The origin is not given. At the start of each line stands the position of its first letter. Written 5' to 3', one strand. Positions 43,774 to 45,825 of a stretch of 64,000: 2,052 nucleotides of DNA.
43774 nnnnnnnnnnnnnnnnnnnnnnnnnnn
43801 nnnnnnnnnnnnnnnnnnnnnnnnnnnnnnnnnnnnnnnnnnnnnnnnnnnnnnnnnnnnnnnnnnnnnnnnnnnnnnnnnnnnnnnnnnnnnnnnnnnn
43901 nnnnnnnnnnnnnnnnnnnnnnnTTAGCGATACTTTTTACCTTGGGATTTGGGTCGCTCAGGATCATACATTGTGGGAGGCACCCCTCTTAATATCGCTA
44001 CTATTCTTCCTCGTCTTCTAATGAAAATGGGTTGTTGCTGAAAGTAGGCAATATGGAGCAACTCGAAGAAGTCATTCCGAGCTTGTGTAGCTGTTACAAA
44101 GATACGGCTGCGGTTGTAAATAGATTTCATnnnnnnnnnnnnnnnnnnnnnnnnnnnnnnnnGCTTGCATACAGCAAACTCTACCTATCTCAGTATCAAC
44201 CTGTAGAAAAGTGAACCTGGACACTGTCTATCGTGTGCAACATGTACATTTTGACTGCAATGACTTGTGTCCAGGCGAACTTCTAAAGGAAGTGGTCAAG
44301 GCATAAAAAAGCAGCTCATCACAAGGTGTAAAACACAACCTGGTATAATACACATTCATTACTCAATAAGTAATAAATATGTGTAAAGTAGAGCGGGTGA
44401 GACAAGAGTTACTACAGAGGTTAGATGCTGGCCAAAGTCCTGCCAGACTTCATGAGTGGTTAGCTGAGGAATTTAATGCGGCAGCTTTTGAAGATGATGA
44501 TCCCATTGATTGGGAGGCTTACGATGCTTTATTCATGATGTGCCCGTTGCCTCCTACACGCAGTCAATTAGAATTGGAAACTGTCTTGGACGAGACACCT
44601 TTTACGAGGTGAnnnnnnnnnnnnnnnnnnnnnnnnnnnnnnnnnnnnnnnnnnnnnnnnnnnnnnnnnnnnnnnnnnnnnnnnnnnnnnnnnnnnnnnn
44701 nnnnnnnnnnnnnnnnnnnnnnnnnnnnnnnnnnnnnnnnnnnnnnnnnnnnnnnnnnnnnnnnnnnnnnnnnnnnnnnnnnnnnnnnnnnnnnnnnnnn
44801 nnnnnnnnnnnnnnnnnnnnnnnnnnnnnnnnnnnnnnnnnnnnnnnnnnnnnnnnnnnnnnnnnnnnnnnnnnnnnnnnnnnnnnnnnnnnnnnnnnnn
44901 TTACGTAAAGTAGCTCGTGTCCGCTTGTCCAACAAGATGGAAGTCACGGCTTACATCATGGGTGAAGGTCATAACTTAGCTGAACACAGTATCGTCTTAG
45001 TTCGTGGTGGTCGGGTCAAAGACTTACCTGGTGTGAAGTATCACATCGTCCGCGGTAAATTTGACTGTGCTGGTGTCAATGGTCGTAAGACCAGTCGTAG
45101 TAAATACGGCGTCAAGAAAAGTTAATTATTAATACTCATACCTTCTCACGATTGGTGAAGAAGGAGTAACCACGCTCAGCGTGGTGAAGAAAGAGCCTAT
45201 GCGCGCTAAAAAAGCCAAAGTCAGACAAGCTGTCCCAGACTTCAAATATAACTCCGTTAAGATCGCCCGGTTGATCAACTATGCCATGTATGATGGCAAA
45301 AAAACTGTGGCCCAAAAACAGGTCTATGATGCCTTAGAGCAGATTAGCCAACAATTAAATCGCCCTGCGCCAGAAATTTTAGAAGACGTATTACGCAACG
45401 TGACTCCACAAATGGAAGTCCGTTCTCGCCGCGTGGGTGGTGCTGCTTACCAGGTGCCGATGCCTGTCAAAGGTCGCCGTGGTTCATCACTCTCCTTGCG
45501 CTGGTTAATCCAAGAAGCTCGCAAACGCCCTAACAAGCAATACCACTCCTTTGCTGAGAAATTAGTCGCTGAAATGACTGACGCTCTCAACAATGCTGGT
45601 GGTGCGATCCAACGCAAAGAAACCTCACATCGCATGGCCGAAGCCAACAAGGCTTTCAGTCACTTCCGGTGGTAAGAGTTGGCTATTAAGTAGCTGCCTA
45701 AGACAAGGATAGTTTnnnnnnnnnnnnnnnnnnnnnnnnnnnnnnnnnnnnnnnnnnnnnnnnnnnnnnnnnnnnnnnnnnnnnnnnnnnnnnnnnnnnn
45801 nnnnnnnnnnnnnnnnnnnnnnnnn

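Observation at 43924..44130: Orphan Phd/YefM-like antitoxin gene antisense between rpoC and rpsL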

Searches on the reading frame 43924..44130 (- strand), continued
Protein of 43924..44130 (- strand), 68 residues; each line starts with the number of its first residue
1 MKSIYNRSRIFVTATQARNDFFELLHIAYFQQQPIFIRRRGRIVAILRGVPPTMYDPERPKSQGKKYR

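Call 41: predict_structure(alignment_id=A2)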
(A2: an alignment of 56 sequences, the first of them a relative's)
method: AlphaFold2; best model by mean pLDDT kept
length: 68 residues; sequences in the alignment: 56
mean_pLDDT: 81.3   pTM: 0.60
mean pLDDT of the five models: 81.3, 80.7, 80.3, 79.9, 79.9
residues with pLDDT >= 90: 37; 70-90: 13; 50-70: 13; < 50: 5
segments of 3 or more residues with pLDDT < 50: 1-5
pLDDT, mean of each block of 10 residues (from residue 1): 57 96 93 93 94 74 56
secondary structure, 60 per line:
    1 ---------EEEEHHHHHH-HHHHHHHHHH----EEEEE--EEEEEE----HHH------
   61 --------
elements in order: E10-13 H14-19 H21-30 E35-39 E42-47
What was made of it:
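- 43990..44103 (-): Codons 10-47: the folded core β1-α1-α2-β2-β3, which is the DNA-binding/dimerisation domain. AlphaFold2 gives pLDDT of 93-96 over residues ~11-50 (call 41).
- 43927..43989 (-): Codons 48-68: a proline-rich, basic tail predicted to be disordered. It replaces helix α3 and the toxin-binding C-terminus of full-length family members. pLDDT drops to 74 and then 56 (call 41).
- On Phd/YefM antitoxin family (PF02604 / TIGR01552): AlphaFold2 gives a core pLDDT above 90 (call 41).
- The AlphaFold2 core has pLDDT above 90 with elements E10-13, H14-19, H21-30, E35-39, E42-47 (call 41).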

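Call 46: fold_search(model_id=the predicted structure, library=pdb)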
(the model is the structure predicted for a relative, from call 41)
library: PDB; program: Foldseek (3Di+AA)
matches with E <= 10: 223; with E <= 0.001: 0
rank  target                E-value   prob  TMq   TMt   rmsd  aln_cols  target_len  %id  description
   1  7v5y_B                6.5e-03  1.00  0.52  0.42   2.3        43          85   30  Crystal structure of hexameric complex of Sa2YoeB-Sa2YefM toxin-antitoxin from Staphylococcus aureus (released 2021-12-15)
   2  6jqy_D                8.7e-03  1.00  0.57  0.86   1.3        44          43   32  Crystal structure of N-terminal domain of VapB46 antitoxin from Mycobacterium tuberculosis (released 2020-04-08)
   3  7v6w_A                1.0e-02  1.00  0.52  0.60   2.0        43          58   30  Crystal structure of heterohexameric Sa2YoeB-Sa2YefM complex bound to 26bp-DNA (released 2021-12-15)
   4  6jqy_A                1.2e-02  1.00  0.57  0.83   1.3        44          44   32  Crystal structure of N-terminal domain of VapB46 antitoxin from Mycobacterium tuberculosis (released 2020-04-08)
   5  6jqy_B                1.6e-02  1.00  0.55  0.84   1.0        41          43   34  Crystal structure of N-terminal domain of VapB46 antitoxin from Mycobacterium tuberculosis (released 2020-04-08)
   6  2a6q_B                1.6e-02  1.00  0.55  0.63   1.9        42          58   19  Crystal structure of YefM-YoeB complex (released 2005-08-23)
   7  7v5y_A                2.9e-02  1.00  0.54  0.64   1.6        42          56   31  Crystal structure of hexameric complex of Sa2YoeB-Sa2YefM toxin-antitoxin from Staphylococcus aureus (released 2021-12-15)
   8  7v6w_D                3.9e-02  1.00  0.52  0.43   2.0        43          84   30  Crystal structure of heterohexameric Sa2YoeB-Sa2YefM complex bound to 26bp-DNA (released 2021-12-15)
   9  9g12_C                4.4e-02  1.00  0.56  0.44   0.6        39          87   26  Mycobacterium tuberculosis RelBE1 toxin-antitoxin system; rv1247c (relB1 antitoxin), rv1246c (relE1 toxin) (released 2025-12-17)
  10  3d55_D                6.8e-02  1.00  0.52  0.43   1.8        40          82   28  Crystal structure of M. tuberculosis YefM antitoxin (released 2008-12-02)
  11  3cto_A                6.8e-02  1.00  0.50  0.50   1.7        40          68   28  Crystal Structure of M. tuberculosis YefM antitoxin (released 2008-12-02)
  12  3g5o_A                6.8e-02  1.00  0.53  0.40   1.4        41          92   24  The crystal structure of the toxin-antitoxin complex RelBE2 (Rv2865-2866) from Mycobacterium tuberculosis (released 2009-04-14)
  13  4zlx_A                8.4e-02  1.00  0.53  0.74   1.4        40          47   25  N-terminal DNA binding domain of the antitoxin Phd from phage P1 (released 2016-04-20)
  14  2odk_D                9.7e-02  1.00  0.53  0.68   1.2        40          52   25  Putative prevent-host-death protein from Nitrosomonas europaea (released 2007-01-23)
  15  3d55_B                1.0e-01  1.00  0.52  0.42   1.8        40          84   28  Crystal structure of M. tuberculosis YefM antitoxin (released 2008-12-02)
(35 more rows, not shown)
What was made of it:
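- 43990..44103 (-): The top 45 Foldseek matches in the PDB are all Phd, YefM, RelB or VapB46 N-terminal domains, with rmsd 0.6-2.3 Å over ~40 residues (call 46).
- On Phd/YefM antitoxin family (PF02604 / TIGR01552): The top 45 Foldseek matches in the PDB are all of this fold, at probability about 1.0 (call 46).
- Closest known: Isolated N-terminal DNA-binding domains of Phd-fold antitoxins studied as truncations. Same: The best structural overlap is with 6jqy (rmsd 1.0-1.3 Å over 41-44 residues, TM-score 0.83-0.86 normalised to the target) (call 46).
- The top 45 Foldseek matches in the PDB are all Phd/YefM-fold (call 46).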

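Call 47: find_encoding_contigs(protein=P0056, flank=1500, max_places=2)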
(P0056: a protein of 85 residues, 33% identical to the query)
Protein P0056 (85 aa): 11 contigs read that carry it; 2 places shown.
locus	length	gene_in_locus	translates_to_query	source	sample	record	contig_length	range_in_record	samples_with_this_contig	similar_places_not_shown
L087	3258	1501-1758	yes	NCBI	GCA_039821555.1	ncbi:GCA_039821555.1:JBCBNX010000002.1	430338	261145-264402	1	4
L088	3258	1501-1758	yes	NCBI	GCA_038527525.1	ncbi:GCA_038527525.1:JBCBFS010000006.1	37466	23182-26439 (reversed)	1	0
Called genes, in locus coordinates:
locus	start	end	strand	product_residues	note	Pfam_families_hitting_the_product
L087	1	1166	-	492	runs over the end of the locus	PF00919:UPF0004, PF04055:Radical_SAM, PF01938:TRAM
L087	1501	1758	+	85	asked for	PF02604:PhdYeFM_antitox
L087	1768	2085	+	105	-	PF05016:ParE_toxin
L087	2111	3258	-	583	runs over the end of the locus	PF06418:CTP_synth_N, PF00117:GATase, PF07722:Peptidase_C26 (weak)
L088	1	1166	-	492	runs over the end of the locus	PF00919:UPF0004, PF04055:Radical_SAM, PF01938:TRAM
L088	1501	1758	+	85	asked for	PF02604:PhdYeFM_antitox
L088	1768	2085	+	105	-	PF05016:ParE_toxin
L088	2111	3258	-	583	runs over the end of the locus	PF06418:CTP_synth_N, PF00117:GATase, PF07722:Peptidase_C26 (weak)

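Call 48: find_encoding_contigs(protein=P0041, flank=1500, max_places=2)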
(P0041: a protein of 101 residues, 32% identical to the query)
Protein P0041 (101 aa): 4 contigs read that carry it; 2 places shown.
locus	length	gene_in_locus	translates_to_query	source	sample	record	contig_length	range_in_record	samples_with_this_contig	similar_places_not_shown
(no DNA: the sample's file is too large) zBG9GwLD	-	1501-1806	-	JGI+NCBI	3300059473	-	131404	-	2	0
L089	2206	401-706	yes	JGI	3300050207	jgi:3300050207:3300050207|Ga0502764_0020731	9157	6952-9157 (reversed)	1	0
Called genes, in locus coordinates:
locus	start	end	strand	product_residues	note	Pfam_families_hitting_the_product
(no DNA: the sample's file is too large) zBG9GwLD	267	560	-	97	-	-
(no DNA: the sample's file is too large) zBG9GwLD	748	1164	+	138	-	PF17206:SeqA_N (weak), PF18755:RAMA (weak)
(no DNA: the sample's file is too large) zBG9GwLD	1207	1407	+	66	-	-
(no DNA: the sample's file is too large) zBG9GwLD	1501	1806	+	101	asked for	PF02604:PhdYeFM_antitox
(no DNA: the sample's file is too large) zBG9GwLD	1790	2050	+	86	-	PF05016:ParE_toxin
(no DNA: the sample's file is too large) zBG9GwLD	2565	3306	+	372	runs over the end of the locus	-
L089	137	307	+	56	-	-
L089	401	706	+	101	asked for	PF02604:PhdYeFM_antitox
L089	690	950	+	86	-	PF05016:ParE_toxin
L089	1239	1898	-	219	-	PF08238:Sel1 (faint)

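Call 49: find_encoding_contigs(protein=P0018, flank=3000, max_places=2)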
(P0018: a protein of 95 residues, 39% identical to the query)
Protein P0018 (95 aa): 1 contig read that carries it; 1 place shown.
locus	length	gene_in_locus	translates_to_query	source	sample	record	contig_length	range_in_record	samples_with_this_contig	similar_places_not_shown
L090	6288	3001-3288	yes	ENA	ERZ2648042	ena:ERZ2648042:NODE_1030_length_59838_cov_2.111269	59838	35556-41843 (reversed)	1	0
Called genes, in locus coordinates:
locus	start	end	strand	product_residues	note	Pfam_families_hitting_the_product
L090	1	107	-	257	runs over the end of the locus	PF04565:RNA_pol_Rpb2_3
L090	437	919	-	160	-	PF04563:RNA_pol_Rpb2_1 (weak)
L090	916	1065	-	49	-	-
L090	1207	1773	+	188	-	-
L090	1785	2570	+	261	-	PF00005:ABC_tran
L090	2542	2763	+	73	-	-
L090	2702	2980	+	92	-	-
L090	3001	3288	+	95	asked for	-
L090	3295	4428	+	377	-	PF13439:Glyco_transf_4, PF00534:Glycos_transf_1, PF13692:Glyco_trans_1_4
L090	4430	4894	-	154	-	-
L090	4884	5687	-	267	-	-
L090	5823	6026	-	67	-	-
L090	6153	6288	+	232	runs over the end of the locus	-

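Call 64: search_protein_families(library=phrogs, proteins=[window:43924-44130:-], max_evalue=1)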
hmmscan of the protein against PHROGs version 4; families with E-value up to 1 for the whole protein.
window:43924-44130:- (68 aa): 0 families

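Call 79: find_encoding_contigs(protein=P0094, flank=1500, max_places=2)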
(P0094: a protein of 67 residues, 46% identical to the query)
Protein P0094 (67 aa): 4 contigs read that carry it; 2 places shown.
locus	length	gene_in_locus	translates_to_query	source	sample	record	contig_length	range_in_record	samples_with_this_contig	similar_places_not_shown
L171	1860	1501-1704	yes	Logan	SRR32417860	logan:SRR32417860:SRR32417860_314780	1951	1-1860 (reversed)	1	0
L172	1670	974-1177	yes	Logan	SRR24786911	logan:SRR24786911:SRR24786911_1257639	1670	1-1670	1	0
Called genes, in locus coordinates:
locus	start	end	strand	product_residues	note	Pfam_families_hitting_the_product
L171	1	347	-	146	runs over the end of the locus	?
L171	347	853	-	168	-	-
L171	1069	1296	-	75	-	-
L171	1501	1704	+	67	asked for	PF02604:PhdYeFM_antitox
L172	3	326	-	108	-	?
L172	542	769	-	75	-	-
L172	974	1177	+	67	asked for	PF02604:PhdYeFM_antitox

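Call 80: find_encoding_contigs(protein=P0092, flank=1500, max_places=2)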
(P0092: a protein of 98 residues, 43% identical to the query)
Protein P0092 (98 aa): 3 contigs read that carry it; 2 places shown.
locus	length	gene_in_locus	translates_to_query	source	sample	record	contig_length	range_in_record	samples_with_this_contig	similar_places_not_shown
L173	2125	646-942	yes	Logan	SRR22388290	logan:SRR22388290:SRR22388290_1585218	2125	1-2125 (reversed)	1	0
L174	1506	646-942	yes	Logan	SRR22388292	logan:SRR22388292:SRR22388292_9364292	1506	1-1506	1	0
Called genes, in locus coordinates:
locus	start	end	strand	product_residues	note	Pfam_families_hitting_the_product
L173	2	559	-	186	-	?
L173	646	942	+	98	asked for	PF02604:PhdYeFM_antitox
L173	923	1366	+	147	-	PF01850:PIN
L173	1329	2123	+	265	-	?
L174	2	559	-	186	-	?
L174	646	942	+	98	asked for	PF02604:PhdYeFM_antitox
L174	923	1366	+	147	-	PF01850:PIN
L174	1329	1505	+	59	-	?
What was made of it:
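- On Phd/YefM antitoxin family (PF02604 / TIGR01552): Full-length relatives do have ParE or PIN downstream (calls 47, 48, 80).
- Closest known: Phd/YefM family type II antitoxins. Different: There is no downstream toxin gene, whereas P0056 and P0041 have ParE and P0092 has PIN immediately downstream (calls 47, 48, 80).
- Full-length relatives retrieved by the family profile lie directly upstream of ParE (calls 47, 48) or PIN (call 80) toxin genes.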

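Call 81: find_encoding_contigs(protein=P0010, flank=2500, max_places=2)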
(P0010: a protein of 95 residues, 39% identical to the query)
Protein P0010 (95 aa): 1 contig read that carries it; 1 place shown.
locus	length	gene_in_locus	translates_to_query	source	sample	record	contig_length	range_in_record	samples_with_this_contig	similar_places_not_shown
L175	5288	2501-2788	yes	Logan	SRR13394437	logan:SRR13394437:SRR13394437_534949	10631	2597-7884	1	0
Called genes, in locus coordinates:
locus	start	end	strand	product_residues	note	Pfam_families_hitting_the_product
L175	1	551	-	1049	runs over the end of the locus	?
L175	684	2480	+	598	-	PF00005:ABC_tran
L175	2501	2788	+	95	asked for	-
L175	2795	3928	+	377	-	PF00534:Glycos_transf_1, PF13692:Glyco_trans_1_4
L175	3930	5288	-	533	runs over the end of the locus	-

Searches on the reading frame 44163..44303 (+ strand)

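Call 34: search_protein_families(library=pfam, proteins=[window:44163-44303:+], max_evalue=10)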
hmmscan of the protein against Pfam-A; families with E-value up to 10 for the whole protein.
seq(47 aa): 1 family
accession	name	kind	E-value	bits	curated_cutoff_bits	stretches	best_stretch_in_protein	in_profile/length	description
PF16799.10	VGPC1_C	-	0.055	13.9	28.9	1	11-33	3-25/48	C-terminal membrane-localisation domain of ion-channel, VCN1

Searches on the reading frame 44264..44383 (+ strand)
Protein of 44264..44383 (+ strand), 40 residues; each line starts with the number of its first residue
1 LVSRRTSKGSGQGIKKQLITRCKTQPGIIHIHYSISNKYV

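Call 34: search_protein_families(library=pfam, proteins=[window:44264-44383:+], max_evalue=10)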
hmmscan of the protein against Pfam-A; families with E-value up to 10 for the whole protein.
seq(40 aa): 1 family
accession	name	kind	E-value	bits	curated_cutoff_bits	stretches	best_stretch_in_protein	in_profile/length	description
PF18253.6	HipN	-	0.15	12.2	23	1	16-30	9-23/42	Hsp70-interacting protein N N-terminal domain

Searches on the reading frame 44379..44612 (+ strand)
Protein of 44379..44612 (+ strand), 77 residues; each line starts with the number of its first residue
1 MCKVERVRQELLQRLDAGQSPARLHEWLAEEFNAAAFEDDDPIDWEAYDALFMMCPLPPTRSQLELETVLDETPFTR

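Call 3: search_protein_families(library=pfam, proteins=[window:44379-44612:+], max_evalue=10)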
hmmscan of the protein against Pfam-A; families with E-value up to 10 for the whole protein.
window:44379-44612:+ (77 aa): 0 families

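Call 4: search_protein_families(library=ncbifam, proteins=[window:44379-44612:+], max_evalue=10)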
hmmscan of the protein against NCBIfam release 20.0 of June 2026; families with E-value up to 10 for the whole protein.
window:44379-44612:+ (77 aa): 0 families

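Call 30: find_homologous_proteins(query=window:44379-44612:+, max_evalue=0.01)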
Query window:44379-44612:+ (77 aa): 1 proteins with E <= 0.01 among 3 candidates.
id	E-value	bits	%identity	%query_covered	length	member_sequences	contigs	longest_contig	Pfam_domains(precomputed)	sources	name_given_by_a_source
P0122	2.5e-45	169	100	100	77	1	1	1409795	-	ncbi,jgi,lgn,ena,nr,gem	ncbi:MAG TPA: hypothetical protein VD999_04255 [Vitreimonas sp.]|nr:hypothetical protein [Vitreimona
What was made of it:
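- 44379..44612 (+): orf77: a divergently transcribed ORFan in the same spacer (77 aa, acidic, predicted helical), with its own extended -10 box (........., 44342-44350) and terminator (44596-44611). The only database match is itself (call 30).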

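Call 35: search_protein_families(library=padloc, proteins=[window:44379-44612:+], max_evalue=10)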
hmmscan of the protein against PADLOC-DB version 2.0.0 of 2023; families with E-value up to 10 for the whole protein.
window:44379-44612:+ (77 aa): 0 families

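Call 64: search_protein_families(library=phrogs, proteins=[window:44379-44612:+], max_evalue=1)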
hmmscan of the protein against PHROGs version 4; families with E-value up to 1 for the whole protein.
window:44379-44612:+ (77 aa): 0 families

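Call 71: predict_structure(protein=window:44379-44612:+)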
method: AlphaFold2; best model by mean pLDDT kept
length: 77 residues; sequences in the alignment: 1
mean_pLDDT: 73.0   pTM: 0.51
mean pLDDT of the five models: 73.0, 71.1, 64.1, 60.7, 59.0
residues with pLDDT >= 90: 1; 70-90: 44; 50-70: 28; < 50: 4
segments of 3 or more residues with pLDDT < 50: none
pLDDT, mean of each block of 10 residues (from residue 1): 82 87 85 70 77 67 57 54
secondary structure, 60 per line:
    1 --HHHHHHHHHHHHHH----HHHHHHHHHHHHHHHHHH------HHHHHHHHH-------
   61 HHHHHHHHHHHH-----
elements in order: H3-16 H21-38 H45-53 H61-72

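Call 73: fold_search(model_id=the predicted structure, library=pdb)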
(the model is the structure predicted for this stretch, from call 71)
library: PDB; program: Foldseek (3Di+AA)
matches with E <= 10: 10; with E <= 0.001: 0
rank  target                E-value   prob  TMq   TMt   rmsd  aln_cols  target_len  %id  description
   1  5u91_B                2.9e+00  0.15  0.42  0.13  12.6        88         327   11  Crystal structure of Tre/loxLTR complex (released 2017-07-26)
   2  5yrq_A                3.7e+00  0.10  0.34  0.25   8.7        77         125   13  Crystal structure of Rad5 and Rev1 (released 2019-03-20)
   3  7s03_A                6.2e+00  0.06  0.33  0.25  13.6        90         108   12  DNA-binding domain of human SETMAR in complex with Hsmar1 terminal inverted repeat (TIR) DNA (released 2022-08-03)
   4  8gaa_A                7.5e+00  0.08  0.41  0.20   7.5        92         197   18  C6HR1_4r: Extendable repeat protein hexamer (released 2023-08-30)
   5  8upa_A                7.9e+00  0.10  0.40  0.50   4.5        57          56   16  Structure of gp130 in complex with a de novo designed IL-6 mimetic (released 2024-08-28)
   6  7bp8_A                7.9e+00  0.02  0.22  0.04  14.4        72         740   15  Human AAA+ ATPase VCP mutant - T76A, ADP-bound form (released 2021-03-31)
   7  6now_B                8.5e+00  0.07  0.38  0.19   8.0        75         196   15  Human Mitochondrial Alanyl-tRNA Synthetase C-Ala domain (released 2020-01-22)
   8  3b0p_B                8.5e+00  0.06  0.33  0.10  11.1        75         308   16  tRNA-dihydrouridine synthase from Thermus thermophilus (released 2011-12-14)
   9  9qo5_D                8.5e+00  0.04  0.33  0.09  10.2        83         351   22  Dissociation-state-4 of 9-subunit CSN and SCF (SKP1-SKP2-CKS1) complex (released 2026-02-04)
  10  9ox9_C                9.0e+00  0.03  0.21  0.05  10.8        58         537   14  Cryo-EM structure of S. Mansoni p97 bound to CB-5083 (released 2025-08-13)
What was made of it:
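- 44379..44612 (+): The model is helical, but no fold match has probability above 0.15 (calls 71, 73).
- Tried and rejected: It is an ORFan with an uninformative helical model (calls 30, 71, 73).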

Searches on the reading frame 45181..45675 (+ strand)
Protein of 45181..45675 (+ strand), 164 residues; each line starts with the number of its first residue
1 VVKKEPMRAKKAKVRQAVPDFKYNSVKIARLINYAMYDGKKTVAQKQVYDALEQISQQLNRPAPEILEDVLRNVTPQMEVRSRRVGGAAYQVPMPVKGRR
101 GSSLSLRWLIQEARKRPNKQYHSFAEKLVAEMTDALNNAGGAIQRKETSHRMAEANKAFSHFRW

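Call 65: search_protein_families(library=ncbifam, proteins=[window:45181-45675:+], max_evalue=0.00001)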
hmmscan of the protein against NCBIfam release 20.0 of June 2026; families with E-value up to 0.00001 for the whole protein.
window:45181-45675:+ (164 aa): 3 families
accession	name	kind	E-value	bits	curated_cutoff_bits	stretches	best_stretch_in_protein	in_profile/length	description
TIGR01029.1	rpsG_bact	equivalog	3.6e-53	179.7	135.85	1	8-164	1-154/154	30S ribosomal protein S7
NF003106.0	PRK04027.1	equivalog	2.9e-12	46.4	225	1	8-156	39-194/195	30S ribosomal protein S7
TIGR01028.1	uS7_euk_arch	equivalog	1.1e-11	44.8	200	1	14-157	36-186/186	30S ribosomal protein S7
